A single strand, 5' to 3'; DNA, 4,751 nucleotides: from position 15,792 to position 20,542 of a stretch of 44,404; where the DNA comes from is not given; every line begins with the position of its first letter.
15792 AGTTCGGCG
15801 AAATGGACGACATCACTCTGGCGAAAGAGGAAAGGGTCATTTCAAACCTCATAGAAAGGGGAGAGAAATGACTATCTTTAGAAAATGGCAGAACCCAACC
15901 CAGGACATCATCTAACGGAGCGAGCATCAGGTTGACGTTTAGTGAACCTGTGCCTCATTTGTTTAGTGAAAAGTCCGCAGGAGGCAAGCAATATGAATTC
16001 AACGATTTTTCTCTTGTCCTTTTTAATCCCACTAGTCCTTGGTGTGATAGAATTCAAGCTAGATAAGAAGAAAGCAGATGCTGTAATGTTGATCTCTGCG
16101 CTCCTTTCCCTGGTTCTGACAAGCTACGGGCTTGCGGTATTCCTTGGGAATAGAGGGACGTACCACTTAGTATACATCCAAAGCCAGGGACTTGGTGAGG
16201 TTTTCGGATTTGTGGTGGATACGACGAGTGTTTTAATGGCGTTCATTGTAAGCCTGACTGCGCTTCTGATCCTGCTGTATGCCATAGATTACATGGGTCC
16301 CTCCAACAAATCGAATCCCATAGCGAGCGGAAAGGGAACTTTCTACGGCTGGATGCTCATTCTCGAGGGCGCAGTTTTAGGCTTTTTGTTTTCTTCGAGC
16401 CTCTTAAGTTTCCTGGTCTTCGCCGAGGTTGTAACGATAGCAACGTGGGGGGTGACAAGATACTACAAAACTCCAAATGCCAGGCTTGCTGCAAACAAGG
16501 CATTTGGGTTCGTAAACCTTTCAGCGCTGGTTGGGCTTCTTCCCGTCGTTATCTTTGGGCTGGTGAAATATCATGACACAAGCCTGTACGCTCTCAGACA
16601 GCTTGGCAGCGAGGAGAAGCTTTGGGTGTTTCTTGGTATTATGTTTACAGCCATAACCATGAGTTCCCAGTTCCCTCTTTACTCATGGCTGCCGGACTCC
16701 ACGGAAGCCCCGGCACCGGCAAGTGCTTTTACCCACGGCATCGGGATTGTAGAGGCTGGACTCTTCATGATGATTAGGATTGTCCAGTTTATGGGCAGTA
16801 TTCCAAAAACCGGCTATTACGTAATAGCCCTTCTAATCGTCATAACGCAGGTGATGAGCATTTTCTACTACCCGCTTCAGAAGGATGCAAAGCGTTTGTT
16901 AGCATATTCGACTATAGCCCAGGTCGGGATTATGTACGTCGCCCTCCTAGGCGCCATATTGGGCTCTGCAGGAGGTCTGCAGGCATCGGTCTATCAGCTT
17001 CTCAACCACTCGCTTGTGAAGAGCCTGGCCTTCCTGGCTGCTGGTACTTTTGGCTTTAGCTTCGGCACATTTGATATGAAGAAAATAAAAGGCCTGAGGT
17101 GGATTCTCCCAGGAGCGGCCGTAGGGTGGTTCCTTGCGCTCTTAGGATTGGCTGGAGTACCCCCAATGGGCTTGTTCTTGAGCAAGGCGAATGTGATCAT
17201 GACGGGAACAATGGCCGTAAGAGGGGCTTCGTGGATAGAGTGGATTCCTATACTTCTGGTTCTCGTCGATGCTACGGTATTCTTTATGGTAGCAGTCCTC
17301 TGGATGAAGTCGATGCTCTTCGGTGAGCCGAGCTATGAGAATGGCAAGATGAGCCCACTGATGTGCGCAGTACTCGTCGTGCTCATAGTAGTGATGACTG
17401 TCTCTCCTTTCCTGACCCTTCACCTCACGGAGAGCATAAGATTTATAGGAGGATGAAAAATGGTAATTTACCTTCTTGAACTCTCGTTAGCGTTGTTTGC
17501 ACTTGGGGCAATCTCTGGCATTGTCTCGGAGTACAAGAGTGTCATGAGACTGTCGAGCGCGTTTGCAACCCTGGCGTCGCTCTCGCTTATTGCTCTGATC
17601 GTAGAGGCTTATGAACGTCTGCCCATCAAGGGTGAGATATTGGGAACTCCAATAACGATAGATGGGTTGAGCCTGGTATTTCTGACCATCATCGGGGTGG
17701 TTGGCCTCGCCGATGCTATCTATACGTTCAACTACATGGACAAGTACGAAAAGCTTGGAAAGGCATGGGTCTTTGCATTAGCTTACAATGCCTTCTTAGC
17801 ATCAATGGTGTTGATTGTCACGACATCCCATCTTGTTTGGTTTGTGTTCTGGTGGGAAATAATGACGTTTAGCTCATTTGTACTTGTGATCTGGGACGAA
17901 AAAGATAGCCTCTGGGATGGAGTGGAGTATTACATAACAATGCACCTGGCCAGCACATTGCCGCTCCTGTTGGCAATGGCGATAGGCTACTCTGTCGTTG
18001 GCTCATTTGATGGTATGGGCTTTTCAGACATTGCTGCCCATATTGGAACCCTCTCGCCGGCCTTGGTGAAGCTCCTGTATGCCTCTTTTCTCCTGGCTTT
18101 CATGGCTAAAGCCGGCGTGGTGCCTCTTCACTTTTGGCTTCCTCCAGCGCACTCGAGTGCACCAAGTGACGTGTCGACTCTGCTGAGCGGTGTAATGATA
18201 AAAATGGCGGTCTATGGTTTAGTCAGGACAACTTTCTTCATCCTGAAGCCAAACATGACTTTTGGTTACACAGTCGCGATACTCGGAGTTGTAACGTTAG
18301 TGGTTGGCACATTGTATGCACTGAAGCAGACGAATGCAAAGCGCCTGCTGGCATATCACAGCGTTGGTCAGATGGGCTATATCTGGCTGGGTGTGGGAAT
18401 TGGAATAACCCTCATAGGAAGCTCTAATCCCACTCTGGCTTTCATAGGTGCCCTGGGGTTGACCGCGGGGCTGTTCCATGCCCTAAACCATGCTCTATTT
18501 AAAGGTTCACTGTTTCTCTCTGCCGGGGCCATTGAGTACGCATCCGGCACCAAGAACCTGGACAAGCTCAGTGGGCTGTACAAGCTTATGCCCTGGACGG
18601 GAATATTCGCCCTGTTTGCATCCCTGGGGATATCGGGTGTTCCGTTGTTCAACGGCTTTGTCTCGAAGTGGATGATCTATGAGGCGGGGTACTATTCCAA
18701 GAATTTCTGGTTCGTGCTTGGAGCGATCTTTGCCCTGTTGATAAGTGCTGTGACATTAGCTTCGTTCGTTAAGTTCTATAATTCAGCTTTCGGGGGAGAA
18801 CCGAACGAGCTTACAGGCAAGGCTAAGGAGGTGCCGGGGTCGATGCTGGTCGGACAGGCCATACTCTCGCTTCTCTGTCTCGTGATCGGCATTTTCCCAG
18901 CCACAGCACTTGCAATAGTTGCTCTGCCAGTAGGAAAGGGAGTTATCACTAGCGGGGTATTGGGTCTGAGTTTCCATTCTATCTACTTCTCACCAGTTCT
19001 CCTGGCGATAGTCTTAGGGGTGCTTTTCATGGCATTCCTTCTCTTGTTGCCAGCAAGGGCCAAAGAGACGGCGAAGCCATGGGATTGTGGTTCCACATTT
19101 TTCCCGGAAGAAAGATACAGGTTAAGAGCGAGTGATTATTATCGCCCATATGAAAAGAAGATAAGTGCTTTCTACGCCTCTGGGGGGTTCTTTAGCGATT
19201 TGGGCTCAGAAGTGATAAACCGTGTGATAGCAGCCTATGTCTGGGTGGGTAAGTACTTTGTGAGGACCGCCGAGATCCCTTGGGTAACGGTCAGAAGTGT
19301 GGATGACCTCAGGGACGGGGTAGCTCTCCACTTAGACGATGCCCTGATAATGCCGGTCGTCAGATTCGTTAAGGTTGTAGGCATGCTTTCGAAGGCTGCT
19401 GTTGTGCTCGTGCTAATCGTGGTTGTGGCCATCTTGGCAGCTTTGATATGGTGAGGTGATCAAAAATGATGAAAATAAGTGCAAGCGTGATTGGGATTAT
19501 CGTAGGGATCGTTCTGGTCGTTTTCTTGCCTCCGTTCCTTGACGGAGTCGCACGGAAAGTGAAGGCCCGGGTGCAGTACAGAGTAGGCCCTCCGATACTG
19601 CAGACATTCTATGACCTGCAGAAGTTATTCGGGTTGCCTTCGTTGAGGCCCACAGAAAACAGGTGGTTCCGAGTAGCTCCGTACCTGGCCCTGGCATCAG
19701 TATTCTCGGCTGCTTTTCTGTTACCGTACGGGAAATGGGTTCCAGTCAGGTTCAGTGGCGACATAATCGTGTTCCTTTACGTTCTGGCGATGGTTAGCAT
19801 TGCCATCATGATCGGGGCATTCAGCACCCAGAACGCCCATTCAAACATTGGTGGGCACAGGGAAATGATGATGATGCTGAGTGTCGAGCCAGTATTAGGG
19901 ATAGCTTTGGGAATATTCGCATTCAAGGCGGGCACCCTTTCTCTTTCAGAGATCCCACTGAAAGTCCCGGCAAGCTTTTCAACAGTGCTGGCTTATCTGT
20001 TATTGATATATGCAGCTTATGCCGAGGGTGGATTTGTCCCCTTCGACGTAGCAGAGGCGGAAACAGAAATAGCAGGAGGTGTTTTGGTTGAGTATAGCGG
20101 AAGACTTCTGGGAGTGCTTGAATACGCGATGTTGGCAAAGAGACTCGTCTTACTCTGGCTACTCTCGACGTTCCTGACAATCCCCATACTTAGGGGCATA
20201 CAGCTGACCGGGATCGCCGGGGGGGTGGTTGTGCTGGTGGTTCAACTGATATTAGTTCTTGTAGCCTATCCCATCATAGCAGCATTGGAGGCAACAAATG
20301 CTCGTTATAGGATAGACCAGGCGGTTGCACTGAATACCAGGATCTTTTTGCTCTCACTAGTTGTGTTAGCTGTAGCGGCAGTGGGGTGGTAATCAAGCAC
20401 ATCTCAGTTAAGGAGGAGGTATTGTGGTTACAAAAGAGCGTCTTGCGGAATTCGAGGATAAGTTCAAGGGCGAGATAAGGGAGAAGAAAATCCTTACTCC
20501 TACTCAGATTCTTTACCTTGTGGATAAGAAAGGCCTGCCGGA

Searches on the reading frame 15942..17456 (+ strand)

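Call 64: search_protein_families(library=pfam, proteins=[window:15942-17456:+], max_evalue=0.00001)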
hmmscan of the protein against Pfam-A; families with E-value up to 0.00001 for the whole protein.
window:15942-17456:+ (504 aa): 2 families
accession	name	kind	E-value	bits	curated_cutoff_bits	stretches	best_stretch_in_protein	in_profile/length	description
PF00361.26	Proton_antipo_M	-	8.2e-39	134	21.5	1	151-423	1-276/294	NADH:quinone oxidoreductase/Mrp antiporter, TM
PF00662.26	Proton_antipo_N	-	5.5e-07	29.8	24.5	1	80-119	3-42/51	NADH-Ubiquinone oxidoreductase (complex I), chain 5 N-terminus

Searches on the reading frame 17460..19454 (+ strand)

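Call 64: search_protein_families(library=pfam, proteins=[window:17460-19454:+], max_evalue=0.00001)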
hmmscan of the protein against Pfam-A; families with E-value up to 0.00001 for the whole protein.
window:17460-19454:+ (664 aa): 1 family
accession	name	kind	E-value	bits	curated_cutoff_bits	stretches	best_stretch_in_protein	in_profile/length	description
PF00361.26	Proton_antipo_M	-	6.5e-49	167.1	21.5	1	124-428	3-293/294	NADH:quinone oxidoreductase/Mrp antiporter, TM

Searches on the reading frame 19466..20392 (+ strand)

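Call 64: search_protein_families(library=pfam, proteins=[window:19466-20392:+], max_evalue=0.00001)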
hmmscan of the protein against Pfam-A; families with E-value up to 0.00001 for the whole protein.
window:19466-20392:+ (308 aa): 1 family
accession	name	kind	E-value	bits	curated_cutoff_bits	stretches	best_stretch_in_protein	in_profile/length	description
PF00146.26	NADHdh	-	1.1e-47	163.3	27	1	12-302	4-294/298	NADH dehydrogenase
